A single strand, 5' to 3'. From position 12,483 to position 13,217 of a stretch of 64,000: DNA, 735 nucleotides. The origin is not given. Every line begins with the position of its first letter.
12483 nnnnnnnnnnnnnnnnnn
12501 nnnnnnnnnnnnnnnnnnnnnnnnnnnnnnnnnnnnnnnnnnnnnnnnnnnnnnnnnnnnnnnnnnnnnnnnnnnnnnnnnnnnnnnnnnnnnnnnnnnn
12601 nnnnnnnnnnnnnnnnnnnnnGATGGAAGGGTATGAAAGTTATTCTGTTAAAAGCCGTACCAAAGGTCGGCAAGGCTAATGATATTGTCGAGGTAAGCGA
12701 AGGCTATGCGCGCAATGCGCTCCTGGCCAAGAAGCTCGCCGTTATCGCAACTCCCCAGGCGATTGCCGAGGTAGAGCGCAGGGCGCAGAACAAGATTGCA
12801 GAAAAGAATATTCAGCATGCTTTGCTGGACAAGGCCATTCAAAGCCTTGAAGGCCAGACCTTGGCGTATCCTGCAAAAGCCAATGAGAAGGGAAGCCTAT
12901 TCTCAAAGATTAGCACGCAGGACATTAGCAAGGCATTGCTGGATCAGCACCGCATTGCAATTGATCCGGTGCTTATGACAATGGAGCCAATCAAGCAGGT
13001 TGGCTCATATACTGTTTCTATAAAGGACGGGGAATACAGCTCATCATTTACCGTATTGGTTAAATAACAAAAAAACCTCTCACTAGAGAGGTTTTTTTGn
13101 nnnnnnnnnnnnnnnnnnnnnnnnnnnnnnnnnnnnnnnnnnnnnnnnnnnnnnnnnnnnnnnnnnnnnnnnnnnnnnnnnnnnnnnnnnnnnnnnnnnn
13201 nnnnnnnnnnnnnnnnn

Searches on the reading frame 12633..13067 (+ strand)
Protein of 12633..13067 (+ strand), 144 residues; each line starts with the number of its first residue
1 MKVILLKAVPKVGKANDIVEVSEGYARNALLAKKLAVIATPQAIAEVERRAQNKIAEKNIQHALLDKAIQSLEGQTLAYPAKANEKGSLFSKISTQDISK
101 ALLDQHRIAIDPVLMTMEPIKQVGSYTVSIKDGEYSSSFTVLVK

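Call 25: search_protein_families(library=pfam, proteins=[window:12633-13067:+], max_evalue=0.001)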
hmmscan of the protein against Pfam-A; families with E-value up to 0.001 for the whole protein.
window:12633-13067:+ (144 aa): 2 families
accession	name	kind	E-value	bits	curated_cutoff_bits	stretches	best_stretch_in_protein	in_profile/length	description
PF01281.25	Ribosomal_L9_N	-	5.2e-21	74.4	20.7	1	1-47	1-47/47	Ribosomal protein L9, N-terminal domain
PF03948.19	Ribosomal_L9_C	-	1.4e-12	48.3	23.2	1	69-131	7-71/86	Ribosomal protein L9, C-terminal domain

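Call 82: find_encoding_contigs(protein=window:12633-13067:+, flank=5000, max_places=6)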
Protein window:12633-13067:+ (144 aa): 1 contig read that carries it; 1 place shown.
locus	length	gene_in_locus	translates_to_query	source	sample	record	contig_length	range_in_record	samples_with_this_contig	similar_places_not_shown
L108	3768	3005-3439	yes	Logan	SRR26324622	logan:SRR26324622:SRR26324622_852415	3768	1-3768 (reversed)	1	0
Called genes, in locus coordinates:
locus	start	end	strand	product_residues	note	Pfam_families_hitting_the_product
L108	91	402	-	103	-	-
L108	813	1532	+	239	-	PF00590:TP_methylase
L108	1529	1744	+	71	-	-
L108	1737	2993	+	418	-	PF22694:CtpB_N-like (weak), PF00595:PDZ, PF13180:PDZ_2 (weak), PF17820:PDZ_6, PF03572:Peptidase_S41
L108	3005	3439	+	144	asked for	PF01281:Ribosomal_L9_N, PF03948:Ribosomal_L9_C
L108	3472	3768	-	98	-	?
